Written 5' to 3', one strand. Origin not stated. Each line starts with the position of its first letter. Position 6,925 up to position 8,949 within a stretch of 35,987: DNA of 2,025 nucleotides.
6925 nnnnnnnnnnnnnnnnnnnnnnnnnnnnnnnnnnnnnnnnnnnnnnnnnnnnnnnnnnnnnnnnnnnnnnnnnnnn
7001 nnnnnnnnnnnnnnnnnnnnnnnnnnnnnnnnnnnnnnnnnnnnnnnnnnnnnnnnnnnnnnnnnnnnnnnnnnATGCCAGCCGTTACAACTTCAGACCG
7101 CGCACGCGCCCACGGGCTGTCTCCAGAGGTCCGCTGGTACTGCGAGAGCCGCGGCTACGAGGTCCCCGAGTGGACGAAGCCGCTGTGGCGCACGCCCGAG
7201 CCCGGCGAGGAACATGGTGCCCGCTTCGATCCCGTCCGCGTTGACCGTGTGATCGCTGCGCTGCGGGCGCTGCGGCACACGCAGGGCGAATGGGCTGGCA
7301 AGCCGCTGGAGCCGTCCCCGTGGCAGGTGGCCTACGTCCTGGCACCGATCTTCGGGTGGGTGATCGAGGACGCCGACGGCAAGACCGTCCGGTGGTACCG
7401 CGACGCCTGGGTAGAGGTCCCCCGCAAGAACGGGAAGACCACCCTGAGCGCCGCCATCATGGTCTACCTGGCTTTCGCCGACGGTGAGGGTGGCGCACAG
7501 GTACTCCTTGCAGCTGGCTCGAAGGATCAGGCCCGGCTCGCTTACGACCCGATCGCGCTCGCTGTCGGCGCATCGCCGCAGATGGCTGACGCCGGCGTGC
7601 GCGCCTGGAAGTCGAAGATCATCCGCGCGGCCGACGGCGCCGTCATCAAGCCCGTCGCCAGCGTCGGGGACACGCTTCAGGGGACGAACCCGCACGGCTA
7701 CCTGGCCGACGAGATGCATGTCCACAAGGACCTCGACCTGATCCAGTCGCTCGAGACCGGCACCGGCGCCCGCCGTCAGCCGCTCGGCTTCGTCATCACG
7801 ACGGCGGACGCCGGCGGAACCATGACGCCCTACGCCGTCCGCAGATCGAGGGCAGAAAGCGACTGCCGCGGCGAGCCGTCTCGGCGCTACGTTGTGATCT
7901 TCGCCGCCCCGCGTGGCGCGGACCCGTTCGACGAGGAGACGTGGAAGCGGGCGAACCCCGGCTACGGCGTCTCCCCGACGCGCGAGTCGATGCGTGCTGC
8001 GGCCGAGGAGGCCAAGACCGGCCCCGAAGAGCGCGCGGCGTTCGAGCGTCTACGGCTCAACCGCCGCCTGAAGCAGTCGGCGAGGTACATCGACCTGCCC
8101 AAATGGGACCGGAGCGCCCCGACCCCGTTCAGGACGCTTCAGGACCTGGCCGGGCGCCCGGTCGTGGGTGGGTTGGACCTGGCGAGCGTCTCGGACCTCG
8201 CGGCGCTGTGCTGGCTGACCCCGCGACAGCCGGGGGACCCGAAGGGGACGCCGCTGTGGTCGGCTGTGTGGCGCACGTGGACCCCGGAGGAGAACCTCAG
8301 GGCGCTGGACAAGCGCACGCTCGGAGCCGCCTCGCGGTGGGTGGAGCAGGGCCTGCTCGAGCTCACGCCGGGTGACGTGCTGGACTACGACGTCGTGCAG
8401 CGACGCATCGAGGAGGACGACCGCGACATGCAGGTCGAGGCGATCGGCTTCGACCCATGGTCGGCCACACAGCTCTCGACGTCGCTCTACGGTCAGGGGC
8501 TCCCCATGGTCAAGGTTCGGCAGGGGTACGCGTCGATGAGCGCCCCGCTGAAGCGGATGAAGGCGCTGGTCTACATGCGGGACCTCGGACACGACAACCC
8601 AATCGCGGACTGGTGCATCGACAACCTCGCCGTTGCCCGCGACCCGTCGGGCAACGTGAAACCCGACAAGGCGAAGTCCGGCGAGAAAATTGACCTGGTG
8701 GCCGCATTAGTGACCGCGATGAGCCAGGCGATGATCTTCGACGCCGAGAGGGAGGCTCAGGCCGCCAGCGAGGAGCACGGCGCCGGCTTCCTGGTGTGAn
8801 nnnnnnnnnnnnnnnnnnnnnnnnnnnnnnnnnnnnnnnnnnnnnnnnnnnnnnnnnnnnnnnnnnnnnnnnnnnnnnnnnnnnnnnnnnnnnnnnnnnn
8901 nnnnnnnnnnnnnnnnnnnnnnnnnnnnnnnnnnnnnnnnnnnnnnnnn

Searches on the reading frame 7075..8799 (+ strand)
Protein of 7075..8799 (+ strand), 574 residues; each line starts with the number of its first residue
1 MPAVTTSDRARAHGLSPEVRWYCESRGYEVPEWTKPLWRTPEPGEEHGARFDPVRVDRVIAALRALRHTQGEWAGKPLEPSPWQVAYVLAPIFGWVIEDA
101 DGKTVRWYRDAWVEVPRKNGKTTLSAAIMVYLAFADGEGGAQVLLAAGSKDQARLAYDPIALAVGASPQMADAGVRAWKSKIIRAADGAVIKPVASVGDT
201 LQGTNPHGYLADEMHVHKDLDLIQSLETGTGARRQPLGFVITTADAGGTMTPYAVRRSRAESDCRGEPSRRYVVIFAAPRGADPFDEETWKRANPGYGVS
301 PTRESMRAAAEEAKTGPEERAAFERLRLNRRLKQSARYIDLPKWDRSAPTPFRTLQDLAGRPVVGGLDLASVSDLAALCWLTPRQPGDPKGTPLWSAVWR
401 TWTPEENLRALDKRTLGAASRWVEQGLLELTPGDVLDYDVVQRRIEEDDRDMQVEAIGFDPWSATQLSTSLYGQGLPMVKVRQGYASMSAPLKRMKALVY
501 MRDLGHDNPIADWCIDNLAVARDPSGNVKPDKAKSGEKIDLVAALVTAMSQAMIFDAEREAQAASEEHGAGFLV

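Call 9: search_protein_families(library=pfam, proteins=[window:7075-8799:+], max_evalue=0.01)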
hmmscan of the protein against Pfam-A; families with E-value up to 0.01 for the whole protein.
window:7075-8799:+ (574 aa): 2 families
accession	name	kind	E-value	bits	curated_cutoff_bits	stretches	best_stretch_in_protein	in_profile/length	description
PF20441.4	TerL_nuclease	-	1.1e-33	117.1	24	1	272-553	8-283/286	Terminase large subunit, endonuclease domain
PF03354.21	TerL_ATPase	-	3.9e-22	79.2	23.7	1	82-245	1-162/178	Terminase large subunit, ATPase domain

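Call 32: search_dna_similar(query=window:7075-8799:+, collection=phages, mode=protein, max_rows=15)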
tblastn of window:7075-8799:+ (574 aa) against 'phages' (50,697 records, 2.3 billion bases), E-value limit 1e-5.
Records with a match: 2006; places in all: 2008; records where one place covers at least 80% of the query: 1362.
Best place of each record, by identity: <60% 2006.
By first word of the organism name: Vibrio 204; Streptococcus 201; Staphylococcus 168; Mycobacterium 156; Microbacterium 140; Arthrobacter 116; Paenibacillus 110; Gordonia 97; Streptomyces 76; Bacillus 67; and 96 more.
By host as written in the record: - 237; Mycobacterium smegmatis mc2 155 108; Microbacterium foliorum NRRL B-24224 93; Arthrobacter sp. ATCC 21022 66; Staphylococcus aureus 58; Gordonia terrae 3612 56; Ralstonia solanacearum 49; Paenibacillus larvae 42; and 587 more.
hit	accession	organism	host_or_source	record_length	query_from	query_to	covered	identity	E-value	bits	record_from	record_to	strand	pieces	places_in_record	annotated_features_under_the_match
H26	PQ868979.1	Curtobacterium phage Elener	Curtobacterium flaccumfaciens NRRL ...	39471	15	553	94%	48.6%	4e-144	466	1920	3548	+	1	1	3: terminase large subunit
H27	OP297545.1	Arthrobacter phage Shambre1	Arthrobacter globiformis B-2979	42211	15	569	97%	47.1%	7e-143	462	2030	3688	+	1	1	3: terminase large subunit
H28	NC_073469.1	Arthrobacter phage Shambre1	Arthrobacter globiformis B-2979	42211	15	569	97%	47.1%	7e-143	462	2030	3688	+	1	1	3: terminase large subunit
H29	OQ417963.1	Mycobacterium phage prophiT36-2a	Mycobacterium abscessus T36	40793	15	573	97%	46.7%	2e-142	461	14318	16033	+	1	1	32: terminase large subunit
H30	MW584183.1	Mycobacterium phage prophiGD53-3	Mycobacterium abscessus GD53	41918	15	553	94%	47.6%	1e-142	462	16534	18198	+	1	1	39: terminase large subunit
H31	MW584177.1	Mycobacterium phage prophi62-3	Mycobacterium abscessus GD62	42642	15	553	94%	47.6%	1e-142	461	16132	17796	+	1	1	35: terminase large subunit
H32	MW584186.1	Mycobacterium phage prophi108-1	Mycobacterium abscessus GD108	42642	15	553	94%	47.6%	1e-142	461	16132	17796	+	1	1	35: terminase large subunit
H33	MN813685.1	Gordonia phage Gudmit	Gordonia terrae 3612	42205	15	568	97%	45.8%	1e-139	452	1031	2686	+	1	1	3: terminase large subunit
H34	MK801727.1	Gordonia phage ThankyouJordi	Gordonia terrae 3612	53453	15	553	94%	46.8%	3e-135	440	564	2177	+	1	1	2: terminase large subunit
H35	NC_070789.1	Gordonia phage ThankyouJordi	Gordonia terrae 3612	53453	15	553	94%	46.8%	3e-135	440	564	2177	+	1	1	2: terminase large subunit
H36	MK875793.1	Gordonia phage WelcomeAyanna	Gordonia terrae 3612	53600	15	553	94%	46.8%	3e-135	440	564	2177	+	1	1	2: terminase large subunit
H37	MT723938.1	Gordonia phage Bunnybear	Gordonia terrae 3612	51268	15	553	94%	46.8%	7e-135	439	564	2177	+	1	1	2: terminase large subunit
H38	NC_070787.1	Gordonia phage Bunnybear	Gordonia terrae 3612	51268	15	553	94%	46.8%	7e-135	439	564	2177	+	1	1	2: terminase large subunit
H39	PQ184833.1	Arthrobacter phage RootBeer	Arthrobacter globiformis B-2979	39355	15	551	94%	47.0%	4e-136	442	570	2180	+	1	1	2: terminase large subunit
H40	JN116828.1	Nocardia phage NBR1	Nocardia brasiliensis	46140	15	553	94%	46.8%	2e-137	446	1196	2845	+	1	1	terL: terminase large subunit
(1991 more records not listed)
